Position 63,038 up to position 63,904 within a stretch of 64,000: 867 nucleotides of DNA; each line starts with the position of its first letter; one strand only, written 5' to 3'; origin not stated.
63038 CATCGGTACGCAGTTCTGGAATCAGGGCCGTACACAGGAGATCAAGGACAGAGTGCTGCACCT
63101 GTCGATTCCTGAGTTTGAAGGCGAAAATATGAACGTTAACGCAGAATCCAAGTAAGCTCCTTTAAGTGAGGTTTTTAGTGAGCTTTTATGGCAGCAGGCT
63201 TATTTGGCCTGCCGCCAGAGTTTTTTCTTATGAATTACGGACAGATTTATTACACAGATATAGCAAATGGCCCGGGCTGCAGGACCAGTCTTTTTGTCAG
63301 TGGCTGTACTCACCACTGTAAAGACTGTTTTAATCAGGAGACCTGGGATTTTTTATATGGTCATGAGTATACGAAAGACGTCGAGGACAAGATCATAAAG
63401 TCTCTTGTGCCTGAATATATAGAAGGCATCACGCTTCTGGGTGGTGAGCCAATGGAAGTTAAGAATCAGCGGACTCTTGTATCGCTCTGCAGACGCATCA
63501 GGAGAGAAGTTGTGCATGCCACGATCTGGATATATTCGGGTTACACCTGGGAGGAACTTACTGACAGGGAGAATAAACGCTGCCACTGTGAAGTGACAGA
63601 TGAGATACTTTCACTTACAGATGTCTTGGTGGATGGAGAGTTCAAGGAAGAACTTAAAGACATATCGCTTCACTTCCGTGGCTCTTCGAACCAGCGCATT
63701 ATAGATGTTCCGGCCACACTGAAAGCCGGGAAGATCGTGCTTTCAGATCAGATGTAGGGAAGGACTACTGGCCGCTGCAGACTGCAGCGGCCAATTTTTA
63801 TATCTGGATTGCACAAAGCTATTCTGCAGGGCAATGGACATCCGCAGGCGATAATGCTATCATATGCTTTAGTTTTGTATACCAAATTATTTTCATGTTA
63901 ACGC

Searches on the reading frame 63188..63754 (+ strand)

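Call 63: search_protein_families(library=pfam, max_evalue=0.00001, proteins=[window:63188-63754:+])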
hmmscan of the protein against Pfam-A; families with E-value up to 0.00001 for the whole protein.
window:63188-63754:+ (189 aa): 2 families
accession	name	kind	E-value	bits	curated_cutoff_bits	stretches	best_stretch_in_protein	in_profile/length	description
PF13353.11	Fer4_12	-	7.8e-52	175.6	22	1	26-172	1-137/137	4Fe-4S single cluster domain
PF04055.27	Radical_SAM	-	5.1e-06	27.2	29.5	1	36-110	3-74/166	Radical SAM superfamily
